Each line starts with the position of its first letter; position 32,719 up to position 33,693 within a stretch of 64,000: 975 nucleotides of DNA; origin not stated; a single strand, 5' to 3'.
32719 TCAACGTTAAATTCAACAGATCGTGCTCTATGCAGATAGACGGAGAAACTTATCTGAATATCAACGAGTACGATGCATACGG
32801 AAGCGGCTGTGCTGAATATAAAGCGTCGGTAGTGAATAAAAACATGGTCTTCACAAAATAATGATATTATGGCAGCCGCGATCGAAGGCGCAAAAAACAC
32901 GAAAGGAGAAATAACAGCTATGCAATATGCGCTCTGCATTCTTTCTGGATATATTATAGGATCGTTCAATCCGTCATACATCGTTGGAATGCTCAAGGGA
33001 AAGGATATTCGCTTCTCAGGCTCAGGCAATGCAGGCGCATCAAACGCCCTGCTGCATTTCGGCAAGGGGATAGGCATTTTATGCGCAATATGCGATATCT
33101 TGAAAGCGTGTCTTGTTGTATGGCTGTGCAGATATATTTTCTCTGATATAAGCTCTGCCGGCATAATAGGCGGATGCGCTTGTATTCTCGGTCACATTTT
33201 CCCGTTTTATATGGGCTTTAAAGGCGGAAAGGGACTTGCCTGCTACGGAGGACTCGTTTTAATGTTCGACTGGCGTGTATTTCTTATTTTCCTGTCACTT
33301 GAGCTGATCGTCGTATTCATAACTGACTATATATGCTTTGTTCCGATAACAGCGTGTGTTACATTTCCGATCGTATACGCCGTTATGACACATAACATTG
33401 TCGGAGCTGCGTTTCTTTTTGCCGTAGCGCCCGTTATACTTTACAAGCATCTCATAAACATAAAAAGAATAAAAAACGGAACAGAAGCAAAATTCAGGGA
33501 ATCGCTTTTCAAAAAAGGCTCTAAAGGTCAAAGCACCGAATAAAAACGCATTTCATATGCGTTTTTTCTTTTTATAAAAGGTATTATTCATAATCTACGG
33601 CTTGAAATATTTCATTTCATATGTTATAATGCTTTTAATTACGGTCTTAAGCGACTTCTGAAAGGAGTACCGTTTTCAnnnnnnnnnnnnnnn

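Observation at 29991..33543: Duplicated 54-nt operator/promoter links a two-component system to a lipid kinase-plsY pair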

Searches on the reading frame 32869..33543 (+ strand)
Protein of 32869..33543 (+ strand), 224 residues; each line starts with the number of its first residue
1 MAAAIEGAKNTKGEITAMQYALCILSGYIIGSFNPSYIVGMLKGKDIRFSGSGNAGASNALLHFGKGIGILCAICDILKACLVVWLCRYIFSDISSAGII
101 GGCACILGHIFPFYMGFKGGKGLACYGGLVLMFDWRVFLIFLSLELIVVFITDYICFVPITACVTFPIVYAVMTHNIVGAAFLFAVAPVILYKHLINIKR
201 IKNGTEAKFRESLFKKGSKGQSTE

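Call 3: search_protein_families(library=pfam, proteins=[window:32869-33543:+])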
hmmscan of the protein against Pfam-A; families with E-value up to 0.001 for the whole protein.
window:32869-33543:+ (224 aa): 1 family
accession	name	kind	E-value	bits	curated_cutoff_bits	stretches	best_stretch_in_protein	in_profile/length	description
PF02660.20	G3P_acyltransf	-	5e-42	144.2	24.1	1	27-201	2-164/164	Glycerol-3-phosphate acyltransferase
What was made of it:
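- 32921..33543 (+): PlsY-type acyl-phosphate:glycerol-3-phosphate acyltransferase, 207 aa from ATG 32921. Probably co-transcribed with the kinase. G3P_acyltransf (call 3).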

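Call 4: search_protein_families(library=ncbifam, proteins=[window:32869-33543:+])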
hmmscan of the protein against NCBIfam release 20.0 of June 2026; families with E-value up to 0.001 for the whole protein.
window:32869-33543:+ (224 aa): 8 families
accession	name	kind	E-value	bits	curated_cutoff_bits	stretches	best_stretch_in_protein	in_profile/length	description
TIGR00023.1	TIGR00023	equivalog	4.2e-40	137.6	137.2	1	21-210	6-194/196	glycerol-3-phosphate 1-O-acyltransferase PlsY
NF010987.0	PRK14411.1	equivalog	6.9e-22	78.3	243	1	21-201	4-182/204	membrane protein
NF010993.0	PRK14417.1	equivalog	9.3e-20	71.1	249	1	19-173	4-164/232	membrane protein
NF010990.0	PRK14414.1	equivalog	8e-19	68.2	261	1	21-219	8-207/210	glycerol-3-phosphate acyltransferase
NF001254.0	PRK00220.2-1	equivalog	1.2e-17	64.6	199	1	15-192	2-178/182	glycerol-3-phosphate 1-O-acyltransferase PlsY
NF010978.0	PRK14401.1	equivalog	2.4e-17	63.3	163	1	22-191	4-176/187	membrane protein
NF010992.0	PRK14416.1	equivalog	9.3e-17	61.7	222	1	23-196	2-181/207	membrane protein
NF010976.0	PRK14399.1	equivalog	9.7e-16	58.4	419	1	22-169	13-166/258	membrane protein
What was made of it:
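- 32921..33543 (+): TIGR00023 scores 137.6 against a cutoff of 137.2 (call 4).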
